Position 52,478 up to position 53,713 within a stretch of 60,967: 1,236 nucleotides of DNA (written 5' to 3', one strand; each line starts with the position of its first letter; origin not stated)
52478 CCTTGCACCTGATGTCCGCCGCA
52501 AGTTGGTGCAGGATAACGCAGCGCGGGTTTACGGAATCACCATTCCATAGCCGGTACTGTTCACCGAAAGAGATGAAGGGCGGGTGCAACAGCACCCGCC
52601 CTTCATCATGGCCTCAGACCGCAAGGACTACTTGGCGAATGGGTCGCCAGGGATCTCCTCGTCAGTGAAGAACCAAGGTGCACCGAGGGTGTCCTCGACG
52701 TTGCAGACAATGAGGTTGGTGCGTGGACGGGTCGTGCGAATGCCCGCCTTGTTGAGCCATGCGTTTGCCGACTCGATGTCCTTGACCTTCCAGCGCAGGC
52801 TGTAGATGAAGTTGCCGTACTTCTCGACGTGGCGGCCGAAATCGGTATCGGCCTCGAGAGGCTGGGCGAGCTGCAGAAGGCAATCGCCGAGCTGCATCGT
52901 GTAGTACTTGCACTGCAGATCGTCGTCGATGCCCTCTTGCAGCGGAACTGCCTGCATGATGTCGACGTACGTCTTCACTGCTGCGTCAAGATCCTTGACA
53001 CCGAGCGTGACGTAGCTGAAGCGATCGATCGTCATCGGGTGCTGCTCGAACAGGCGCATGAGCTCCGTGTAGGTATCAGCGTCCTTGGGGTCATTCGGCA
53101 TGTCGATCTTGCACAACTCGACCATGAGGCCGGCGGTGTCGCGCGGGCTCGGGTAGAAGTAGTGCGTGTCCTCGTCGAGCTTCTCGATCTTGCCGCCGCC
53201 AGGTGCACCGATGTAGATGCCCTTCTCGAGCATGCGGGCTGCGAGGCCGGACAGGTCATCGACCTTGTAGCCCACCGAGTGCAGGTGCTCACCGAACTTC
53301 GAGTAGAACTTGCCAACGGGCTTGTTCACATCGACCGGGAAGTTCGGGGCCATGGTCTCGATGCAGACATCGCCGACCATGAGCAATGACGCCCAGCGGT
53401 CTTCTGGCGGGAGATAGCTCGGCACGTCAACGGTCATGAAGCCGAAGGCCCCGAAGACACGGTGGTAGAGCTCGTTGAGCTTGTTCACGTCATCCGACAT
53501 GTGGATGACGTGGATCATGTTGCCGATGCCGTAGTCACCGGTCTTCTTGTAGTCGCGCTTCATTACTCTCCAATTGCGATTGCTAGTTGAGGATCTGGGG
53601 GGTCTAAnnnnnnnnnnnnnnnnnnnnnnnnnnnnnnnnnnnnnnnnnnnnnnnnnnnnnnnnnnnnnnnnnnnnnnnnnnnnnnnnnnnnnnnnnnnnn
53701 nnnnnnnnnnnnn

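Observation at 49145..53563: Three exactly 311-aa paralogues of an uncharacterised two-domain VOC-fold protein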

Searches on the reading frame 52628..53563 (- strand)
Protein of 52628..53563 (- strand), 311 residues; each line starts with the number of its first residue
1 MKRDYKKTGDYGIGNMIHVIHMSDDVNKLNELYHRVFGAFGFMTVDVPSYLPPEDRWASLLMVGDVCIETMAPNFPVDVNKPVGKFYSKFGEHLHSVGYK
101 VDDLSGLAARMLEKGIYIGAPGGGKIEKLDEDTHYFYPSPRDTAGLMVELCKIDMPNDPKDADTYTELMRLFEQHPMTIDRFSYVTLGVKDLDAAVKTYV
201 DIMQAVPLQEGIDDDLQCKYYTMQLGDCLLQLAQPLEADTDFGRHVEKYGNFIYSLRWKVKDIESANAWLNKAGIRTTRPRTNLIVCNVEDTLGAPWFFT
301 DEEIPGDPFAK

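Call 4: search_protein_families(library=pfam, proteins=[window:52628-53563:-], max_evalue=1)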
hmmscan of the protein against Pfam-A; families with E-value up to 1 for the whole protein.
window:52628-53563:- (311 aa): 4 families
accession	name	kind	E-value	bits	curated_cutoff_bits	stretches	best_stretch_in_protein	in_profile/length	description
PF13669.12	Glyoxalase_4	-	1e-13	51.9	27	2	186-278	4-94/109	Glyoxalase/Bleomycin resistance protein/Dioxygenase superfamily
PF00903.31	Glyoxalase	-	1.5e-06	29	20.6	2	18-121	4-98/121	Glyoxalase/Bleomycin resistance protein/Dioxygenase superfamily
PF11684.13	DUF3280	-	0.014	16.1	30.1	1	222-271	64-113/138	Protein of unknown function (DUF2380)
PF03114.23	BAR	-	0.23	11.5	28.5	1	177-255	30-107/234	BAR domain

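Call 5: search_protein_families(library=ncbifam, proteins=[window:52628-53563:-], max_evalue=1)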
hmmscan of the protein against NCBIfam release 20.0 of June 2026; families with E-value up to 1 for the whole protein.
window:52628-53563:- (311 aa): 4 families
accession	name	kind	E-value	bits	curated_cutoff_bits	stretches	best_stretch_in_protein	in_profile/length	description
TIGR03081.1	metmalonyl_epim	equivalog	1.1e-14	55.1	114.95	2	182-278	2-99/129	methylmalonyl-CoA epimerase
TIGR01263.1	4HPPD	equivalog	2.3e-05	24.1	277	1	181-281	2-101/353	4-hydroxyphenylpyruvate dioxygenase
TIGR03213.1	23dbph12diox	equivalog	0.076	12.4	366.45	1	7-43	137-170/287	biphenyl-2,3-diol 1,2-dioxygenase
NF052605.1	UndecprPTUptAStph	equivalog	0.14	12.2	300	1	239-275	77-110/197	undecaprenyl phosphate transporter UptA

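Call 6: search_solved_structures(query=window:52628-53563:-, max_evalue=10, show_alignments=3)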
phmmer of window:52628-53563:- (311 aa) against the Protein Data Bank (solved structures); distinct sequences matched with E-value up to 10: 14.
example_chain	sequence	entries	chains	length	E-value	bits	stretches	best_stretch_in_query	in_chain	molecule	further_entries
6bu2_A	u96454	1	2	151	6.4e-05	25.5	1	182-278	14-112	Glyoxalase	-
6xbr_A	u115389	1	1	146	0.0014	21.1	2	181-277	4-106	Methylmalonyl-CoA epimerase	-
6xbv_A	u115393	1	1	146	0.064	15.6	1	180-278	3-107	Methylmalonyl-CoA epimerase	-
6wf6_A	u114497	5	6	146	0.064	15.6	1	181-278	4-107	Methylmalonyl-CoA epimerase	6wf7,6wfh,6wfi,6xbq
6xbs_A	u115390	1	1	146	0.092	15.1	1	181-278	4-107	Methylmalonyl-CoA epimerase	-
6xbt_A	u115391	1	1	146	0.12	14.7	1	64-150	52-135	Methylmalonyl-CoA epimerase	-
1jc4_A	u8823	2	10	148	0.16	14.3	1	18-119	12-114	Methylmalonyl-CoA epimerase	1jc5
3oa4_A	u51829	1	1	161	0.22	13.8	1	218-275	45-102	glyoxalase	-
22uy_A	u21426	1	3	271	0.39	13.1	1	154-221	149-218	(R)-S-adenosyl-L-methionine hydrolase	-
2f4n_A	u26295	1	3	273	0.4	13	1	155-221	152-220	Hypothetical protein MJ1651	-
3zgj_A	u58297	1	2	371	0.51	12.7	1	183-266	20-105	4-HYDROXYPHENYLPYRUVIC ACID DIOXYGENASE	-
8ehn_A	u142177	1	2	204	0.88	11.9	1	41-124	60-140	Papain-like protease 2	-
3rmu_A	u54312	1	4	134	1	11.7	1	179-278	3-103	Methylmalonyl-CoA epimerase, mitochondrial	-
1q7f_A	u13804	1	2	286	1.2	11.5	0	55-105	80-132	brain tumor CG10719-PA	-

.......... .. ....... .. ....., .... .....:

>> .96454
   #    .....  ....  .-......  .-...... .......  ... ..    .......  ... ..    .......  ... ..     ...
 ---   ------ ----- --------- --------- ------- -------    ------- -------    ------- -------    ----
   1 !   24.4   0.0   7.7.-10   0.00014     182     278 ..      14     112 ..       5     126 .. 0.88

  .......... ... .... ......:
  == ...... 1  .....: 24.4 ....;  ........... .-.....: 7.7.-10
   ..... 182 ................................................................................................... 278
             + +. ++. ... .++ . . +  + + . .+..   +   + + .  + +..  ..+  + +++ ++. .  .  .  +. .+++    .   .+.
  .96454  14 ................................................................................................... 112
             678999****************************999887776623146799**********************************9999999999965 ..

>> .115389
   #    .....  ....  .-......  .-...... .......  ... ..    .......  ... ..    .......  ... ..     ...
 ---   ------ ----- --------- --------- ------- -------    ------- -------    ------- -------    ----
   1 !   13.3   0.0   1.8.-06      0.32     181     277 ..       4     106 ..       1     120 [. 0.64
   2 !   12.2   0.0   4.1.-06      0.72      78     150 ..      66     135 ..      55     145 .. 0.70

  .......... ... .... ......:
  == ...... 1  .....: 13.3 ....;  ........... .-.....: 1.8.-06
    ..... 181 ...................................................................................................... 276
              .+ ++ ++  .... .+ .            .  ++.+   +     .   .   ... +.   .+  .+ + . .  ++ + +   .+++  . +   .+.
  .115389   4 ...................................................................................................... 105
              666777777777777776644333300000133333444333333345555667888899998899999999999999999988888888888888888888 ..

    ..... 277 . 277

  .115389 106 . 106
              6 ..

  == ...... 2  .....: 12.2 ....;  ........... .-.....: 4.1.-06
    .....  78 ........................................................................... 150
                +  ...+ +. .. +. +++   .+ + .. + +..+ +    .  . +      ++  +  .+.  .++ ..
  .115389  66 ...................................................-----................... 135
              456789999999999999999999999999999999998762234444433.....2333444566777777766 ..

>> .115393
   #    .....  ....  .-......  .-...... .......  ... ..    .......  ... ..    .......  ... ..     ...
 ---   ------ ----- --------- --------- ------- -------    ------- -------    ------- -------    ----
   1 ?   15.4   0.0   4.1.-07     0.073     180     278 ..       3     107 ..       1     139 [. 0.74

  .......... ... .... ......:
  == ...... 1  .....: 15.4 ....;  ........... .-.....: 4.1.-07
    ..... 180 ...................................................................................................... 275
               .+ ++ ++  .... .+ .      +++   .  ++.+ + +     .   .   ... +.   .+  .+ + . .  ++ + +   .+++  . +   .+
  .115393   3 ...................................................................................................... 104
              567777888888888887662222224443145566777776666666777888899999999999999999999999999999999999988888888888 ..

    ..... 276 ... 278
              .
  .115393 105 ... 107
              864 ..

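Call 9: find_homologous_proteins(query=window:52628-53563:-)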
Query window:52628-53563:- (311 aa): 238 proteins with E <= 0.001 among 890 candidates; the best 120 are listed.
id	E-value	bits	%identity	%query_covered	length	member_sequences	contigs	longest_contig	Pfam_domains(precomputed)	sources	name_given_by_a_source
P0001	1.6e-198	677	92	100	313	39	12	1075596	PF13669.13,PF00903.32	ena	-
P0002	2.0e-190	650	88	100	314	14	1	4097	PF13669.13,PF00903.32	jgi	-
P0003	2.6e-187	640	86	100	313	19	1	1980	PF13669.13,PF00903.32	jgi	jgi:hypothetical protein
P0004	2.0e-185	633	86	100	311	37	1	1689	PF13669.13,PF00903.32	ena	-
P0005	3.1e-176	603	81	100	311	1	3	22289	PF13669.13,PF00903.32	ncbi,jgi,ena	jgi:hypothetical protein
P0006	9.1e-176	602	81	100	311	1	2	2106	PF13669.13,PF00903.32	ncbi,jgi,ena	jgi:hypothetical protein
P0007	9.4e-176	602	81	100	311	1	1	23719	PF13669.13,PF00903.32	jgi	-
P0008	1.2e-175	601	81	100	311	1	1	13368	PF13669.13,PF00903.32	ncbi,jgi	jgi:hypothetical protein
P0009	4.0e-175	600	81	100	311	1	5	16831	PF13669.13,PF00903.32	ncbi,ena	-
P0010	5.3e-175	599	80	100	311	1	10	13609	PF13669.13,PF00903.32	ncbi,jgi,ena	jgi:hypothetical protein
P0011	1.7e-174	598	80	100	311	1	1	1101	PF13669.13,PF00903.32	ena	-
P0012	1.1e-171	588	79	100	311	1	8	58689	PF13669.13,PF00903.32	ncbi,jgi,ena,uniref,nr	ncbi:MAG: hypothetical protein F2806_03175 [Actinobacteria bacterium]|uniref:Unannotated protein n=2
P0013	6.1e-171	586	79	100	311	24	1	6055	PF13669.13,PF00903.32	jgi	-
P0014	2.3e-159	548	74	100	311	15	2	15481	PF13669.13,PF00903.32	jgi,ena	-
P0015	1.1e-152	526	72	100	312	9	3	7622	PF13669.13,PF00903.32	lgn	-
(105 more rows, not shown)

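Call 13: find_related_loci(query=A2, collection=genome_contigs, flank=10000)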
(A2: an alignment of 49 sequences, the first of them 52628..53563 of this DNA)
Query A2 (311 aa) in genome_contigs; peptide patterns used: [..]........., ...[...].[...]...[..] (x = any residue, [..] = any of these).
73 stretches matched a pattern; 62 encode a relative of the query (tblastn E <= 1e-3); 61 distinct loci.
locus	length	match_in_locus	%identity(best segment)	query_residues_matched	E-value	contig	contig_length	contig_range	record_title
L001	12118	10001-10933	98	1-311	0e+0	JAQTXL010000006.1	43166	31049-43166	MAG: Candidatus Nanopelagicales bacterium isolate STC_133 NODE_1726_length_43166_cov_7.407166_Sandtown_C, whole genome s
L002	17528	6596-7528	91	1-311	0e+0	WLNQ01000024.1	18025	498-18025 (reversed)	MAG: Actinomycetota bacterium isolate UFOp-RH-23may17-139 RH-23may17-139-c24, whole genome shotgun sequence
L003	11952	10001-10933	90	1-311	0e+0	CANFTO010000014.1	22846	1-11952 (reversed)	MAG: Actinobacteria bacterium isolate Jr-16oct17-95 genome assembly, contig: Jr-16oct17-C4185, whole genome shotgun sequ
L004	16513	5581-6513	85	1-311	0e+0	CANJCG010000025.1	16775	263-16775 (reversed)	MAG: Actinobacteria bacterium isolate RH-23may17-1294 genome assembly, contig: RH-23may17-C25698, whole genome shotgun s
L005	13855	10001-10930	86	1-310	0e+0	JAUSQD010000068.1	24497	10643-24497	MAG: Actinomycetota bacterium isolate E23_concoct.bin.74 E23_k141_196161, whole genome shotgun sequence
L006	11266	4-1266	81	1-311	4e-177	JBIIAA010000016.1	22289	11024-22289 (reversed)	MAG: Candidatus Nanopelagicales bacterium isolate ME2000-03-30D8pf_3300042899_group1_bin79 Rohwer_bin359_scaffold_412_c1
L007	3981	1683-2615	80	1-311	0e+0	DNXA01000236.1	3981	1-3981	MAG TPA_asm: Actinomycetota bacterium isolate UBA11398 contig_343044, whole genome shotgun sequence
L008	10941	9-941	79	1-311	1e-171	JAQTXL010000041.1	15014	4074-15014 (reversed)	MAG: Candidatus Nanopelagicales bacterium isolate STC_133 NODE_8731_length_15014_cov_7.225835_Sandtown_C, whole genome s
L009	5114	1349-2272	72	1-309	2e-157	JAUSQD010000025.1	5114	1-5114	MAG: Actinomycetota bacterium isolate E23_concoct.bin.74 E23_k141_111087, whole genome shotgun sequence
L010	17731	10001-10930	72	1-310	5e-155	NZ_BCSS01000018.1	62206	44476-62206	Janibacter limosus NBRC 16128, whole genome shotgun sequence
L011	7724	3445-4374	71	1-311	2e-152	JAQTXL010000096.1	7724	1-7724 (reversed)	MAG: Candidatus Nanopelagicales bacterium isolate STC_133 NODE_24352_length_7724_cov_4.142951_Sandtown_C, whole genome s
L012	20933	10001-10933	68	1-311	2e-148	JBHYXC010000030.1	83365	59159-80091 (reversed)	Streptomyces sp. NPDC059373 NPDC059373_T46_F8.ctg-0030, whole genome shotgun sequence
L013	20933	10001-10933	68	1-311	2e-148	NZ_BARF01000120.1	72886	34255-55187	Streptomyces prunicolor NBRC 13075, whole genome shotgun sequence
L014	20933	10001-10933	68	1-311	2e-147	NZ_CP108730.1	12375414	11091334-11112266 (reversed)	Streptomyces sp. NBC_00988 chromosome, complete genome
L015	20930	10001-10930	68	1-310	1e-146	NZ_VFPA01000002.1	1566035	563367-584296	Pseudonocardia kunmingensis strain DSM 45301 Ga0264272_102, whole genome shotgun sequence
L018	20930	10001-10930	65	1-310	3e-141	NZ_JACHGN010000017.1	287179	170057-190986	Thermocatellispora tengchongensis strain DSM 45615 Ga0415383_17, whole genome shotgun sequence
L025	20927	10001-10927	62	1-309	3e-137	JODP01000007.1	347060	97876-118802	Kineosporia aurantiaca JCM 3230 strain NRRL B-16913 contig7.1, whole genome shotgun sequence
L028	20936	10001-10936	61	1-311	2e-134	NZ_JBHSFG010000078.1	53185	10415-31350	Streptomyces xiangluensis strain CGMCC 4.7466 platanus_K_17_124_78, whole genome shotgun sequence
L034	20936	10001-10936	61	1-311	9e-133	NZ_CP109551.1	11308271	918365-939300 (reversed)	Streptomyces sp. NBC_01390 chromosome, complete genome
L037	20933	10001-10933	62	1-311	7e-132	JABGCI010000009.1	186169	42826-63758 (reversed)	Trujillonella endophytica strain CPCC 205247 Scaffold9_1, whole genome shotgun sequence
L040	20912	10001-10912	60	1-304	2e-130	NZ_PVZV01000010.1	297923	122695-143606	Actinocorallia populi strain A251 contig10, whole genome shotgun sequence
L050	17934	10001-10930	57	1-309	2e-126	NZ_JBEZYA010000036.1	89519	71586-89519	Actinoplanes sp. NPDC026619 NPDC026619_128_F10.ctg-0036, whole genome shotgun sequence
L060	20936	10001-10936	60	1-311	3e-133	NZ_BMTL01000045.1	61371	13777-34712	Streptomyces humidus strain JCM 4386 sequence045, whole genome shotgun sequence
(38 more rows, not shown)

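Call 17: predict_structure(alignment_id=A2)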
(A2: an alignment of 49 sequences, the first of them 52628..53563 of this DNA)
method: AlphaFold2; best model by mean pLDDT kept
length: 311 residues; sequences in the alignment: 49
mean_pLDDT: 94.7   pTM: 0.92
mean pLDDT of the five models: 94.7, 93.7, 93.0, 92.0, 92.0
residues with pLDDT >= 90: 286; 70-90: 20; 50-70: 5; < 50: 0
segments of 3 or more residues with pLDDT < 50: none
pLDDT, mean of each block of 10 residues (from residue 1): 87 97 97 97 90 96 96 96 95 97 96 93 84 92 95 91 92 95 98 97 96 96 97 96 96 98 98 97 97 97 92 66
secondary structure, 60 per line:
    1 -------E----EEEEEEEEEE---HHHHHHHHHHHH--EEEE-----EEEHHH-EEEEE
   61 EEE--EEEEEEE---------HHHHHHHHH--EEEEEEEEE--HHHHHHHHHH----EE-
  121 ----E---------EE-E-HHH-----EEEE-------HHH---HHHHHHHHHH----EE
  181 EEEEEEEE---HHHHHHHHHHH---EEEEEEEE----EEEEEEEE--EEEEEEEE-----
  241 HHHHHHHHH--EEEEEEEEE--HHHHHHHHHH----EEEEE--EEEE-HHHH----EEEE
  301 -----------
elements in order: E13-22 H26-37 E40-43 E49-51 E56-63 E66-72 H82-90 E93-101 H104-113 E148-151 H165-174 E179-188 H192-202 E206-213 E218-225 E228-235 H241-249 E252-260 H263-272 E277-281 E284-287 H289-292 E297-300

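Call 21: fold_search(model_id=the predicted structure, library=pdb)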
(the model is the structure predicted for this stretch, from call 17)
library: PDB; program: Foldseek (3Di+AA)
matches with E <= 10: 1111; with E <= 0.001: 258
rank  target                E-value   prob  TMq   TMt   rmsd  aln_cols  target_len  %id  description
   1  9koz_A                6.0e-15  1.00  0.63  0.50   7.7       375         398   12  Crystal structure of Arabidopsis thaliana HPPD complexed with iptriazopyrid (released 2025-06-25)
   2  9koz_B                9.1e-15  1.00  0.60  0.49   7.8       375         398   11  Crystal structure of Arabidopsis thaliana HPPD complexed with iptriazopyrid (released 2025-06-25)
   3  9koz_C                1.3e-14  1.00  0.60  0.49   7.8       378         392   11  Crystal structure of Arabidopsis thaliana HPPD complexed with iptriazopyrid (released 2025-06-25)
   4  5ywh_A                1.4e-14  1.00  0.61  0.52   8.2       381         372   10  Crystal structure of Arabidopsis thaliana HPPD complexed with Y13508 (released 2019-01-16)
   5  1t47_A                1.7e-14  1.00  0.62  0.54   7.0       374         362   12  Structure of fe2-HPPD bound to NTBC (released 2004-06-15)
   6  9lia                  1.9e-14  1.00  0.61  0.51   7.4       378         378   11  Crystal structure of AaHPPD-ZD001 complex (released 2025-07-02)
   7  8h6b                  2.0e-14  1.00  0.63  0.52   6.9       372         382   11  Crystal structure of AtHPPD complexed with YH20702 (released 2023-10-18)
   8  6isd_B                2.0e-14  1.00  0.59  0.51   7.9       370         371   11  Crystal structure of Arabidopsis thaliana HPPD complexed with sulcotrione (released 2018-11-28)
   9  5ywg_A                2.2e-14  1.00  0.61  0.53   7.5       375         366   11  Crystal structure of Arabidopsis thaliana HPPD complexed with Mesotrione (released 2019-01-16)
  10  6j63_A                2.2e-14  1.00  0.58  0.50   7.8       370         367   11  Crystal structure of Arabidopsis thaliana HPPD complexed with NTBC (released 2019-02-06)
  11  6isd_A                2.6e-14  1.00  0.60  0.52   7.6       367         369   11  Crystal structure of Arabidopsis thaliana HPPD complexed with sulcotrione (released 2018-11-28)
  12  8im2_D                2.9e-14  1.00  0.61  0.53   7.0       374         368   10  Crystal structure of human HPPD complexed with NTBC (released 2023-10-18)
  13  7yvv                  3.3e-14  1.00  0.63  0.59   5.9       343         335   10  AcmP1, R-4-hydroxymandelate synthase (released 2023-09-06)
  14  5xgk_A                3.7e-14  1.00  0.61  0.52   7.9       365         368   12  Crystal structure of Arabidopsis thaliana 4-hydroxyphenylpyruvate dioxygenase (AtHPPD) complexed with its substrate 4- (released 2018-09-19)
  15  5xgk_B                4.1e-14  1.00  0.63  0.54   7.6       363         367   12  Crystal structure of Arabidopsis thaliana 4-hydroxyphenylpyruvate dioxygenase (AtHPPD) complexed with its substrate 4- (released 2018-09-19)
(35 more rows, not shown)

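Call 29: search_protein_families(library=pfam, proteins=[L040:3887-4816:-, L028:11010-12254:-, L025:3317-4411:+, L034:15704-17887:+, L028:12194-12646:-, L013:11404-12474:-, L018:13418-14953:+, L040:13562-14461:-, L008:10056-10847:-, L050:8171-9607:+], max_evalue=0.00001)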
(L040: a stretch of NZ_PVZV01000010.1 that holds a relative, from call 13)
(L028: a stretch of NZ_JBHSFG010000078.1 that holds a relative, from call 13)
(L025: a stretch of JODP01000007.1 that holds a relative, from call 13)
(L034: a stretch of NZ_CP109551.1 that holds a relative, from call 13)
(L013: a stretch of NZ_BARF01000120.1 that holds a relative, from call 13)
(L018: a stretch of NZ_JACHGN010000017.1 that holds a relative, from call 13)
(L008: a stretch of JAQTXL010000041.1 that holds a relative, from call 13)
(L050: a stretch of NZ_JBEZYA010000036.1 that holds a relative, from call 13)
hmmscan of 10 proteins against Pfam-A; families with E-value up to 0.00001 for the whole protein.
L040:3887-4816:- (309 aa): 0 families

L028:11010-12254:- (414 aa): 1 family
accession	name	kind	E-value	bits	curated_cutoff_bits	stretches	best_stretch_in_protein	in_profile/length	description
PF22691.2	Thiolase_C_1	-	2.3e-28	99.2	28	1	277-400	5-130/144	Thiolase C-terminal domain-like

L025:3317-4411:+ (364 aa): 2 families
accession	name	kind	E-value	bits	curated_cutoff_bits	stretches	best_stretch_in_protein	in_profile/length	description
PF03446.21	NAD_binding_2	-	8.3e-39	133.6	21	1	87-244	2-159/161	NAD binding domain of 6-phosphogluconate dehydrogenase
PF14833.11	NAD_binding_11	-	1.7e-12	48.1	30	1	248-346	1-99/122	NAD-binding of NADP-dependent 3-hydroxyisobutyrate dehydrogenase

L034:15704-17887:+ (727 aa): 3 families
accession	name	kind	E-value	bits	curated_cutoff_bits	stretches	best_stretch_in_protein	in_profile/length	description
PF00441.29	Acyl-CoA_dh_1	-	6.6e-44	150.1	22.4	2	219-339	12-132/150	Acyl-CoA dehydrogenase, C-terminal domain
PF02771.21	Acyl-CoA_dh_N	-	1.2e-18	68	22.9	1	18-105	1-86/113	Acyl-CoA dehydrogenase, N-terminal domain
PF02770.24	Acyl-CoA_dh_M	-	5.7e-17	62.1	33.3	1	470-564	1-97/97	Acyl-CoA dehydrogenase, middle domain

L028:12194-12646:- (150 aa): 2 families
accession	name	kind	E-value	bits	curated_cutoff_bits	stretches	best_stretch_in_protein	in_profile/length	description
PF01796.24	OB_ChsH2_C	-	5e-18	65.2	27.1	1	69-134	3-65/65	ChsH2, C-terminal OB-fold domain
PF12172.15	zf-ChsH2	-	5.8e-14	52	23.2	1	30-65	1-36/37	ChsH2, rubredoxin-like zinc ribbon domain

L013:11404-12474:- (356 aa): 2 families
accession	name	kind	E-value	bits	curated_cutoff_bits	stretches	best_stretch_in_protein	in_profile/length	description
PF00378.25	ECH_1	-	9.3e-27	94.4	27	1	183-350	8-175/251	Enoyl-CoA hydratase/isomerase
PF16113.10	ECH_2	-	6.5e-21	75.6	27.2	1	183-348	3-171/335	Enoyl-CoA hydratase/isomerase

L018:13418-14953:+ (511 aa): 2 families
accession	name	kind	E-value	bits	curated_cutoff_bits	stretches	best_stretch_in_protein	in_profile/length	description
PF00501.34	AMP-binding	-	1.3e-63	215.5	29.9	1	10-373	4-384/384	AMP-binding enzyme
PF13193.12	AMP-binding_C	-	4.9e-20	72.7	24.5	1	420-495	1-76/76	AMP-binding enzyme C-terminal domain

L040:13562-14461:- (299 aa): 1 family
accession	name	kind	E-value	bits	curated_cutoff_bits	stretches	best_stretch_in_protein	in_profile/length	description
PF00296.26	Bac_luciferase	-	3.6e-42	145.3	27.9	1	29-250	21-232/314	Luciferase-like monooxygenase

L008:10056-10847:- (263 aa): 2 families
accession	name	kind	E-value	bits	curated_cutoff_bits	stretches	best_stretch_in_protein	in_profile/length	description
PF00440.29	TetR_N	-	2.1e-12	47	24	1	52-98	1-47/47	Bacterial regulatory proteins, tetR family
PF02909.22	TetR_C_1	-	1e-09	38.8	21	1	111-261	2-145/146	Tetracyclin repressor-like, C-terminal domain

L050:8171-9607:+ (478 aa): 2 families
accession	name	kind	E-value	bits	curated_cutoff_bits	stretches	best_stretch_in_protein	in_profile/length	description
PF03255.19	ACCA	-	2.8e-53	181.5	23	1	237-449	53-275/310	Acetyl co-enzyme A carboxylase carboxyltransferase-like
PF01039.27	Carboxyl_trans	-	4.1e-39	135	22.3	2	40-191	42-192/493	Carboxyl transferase domain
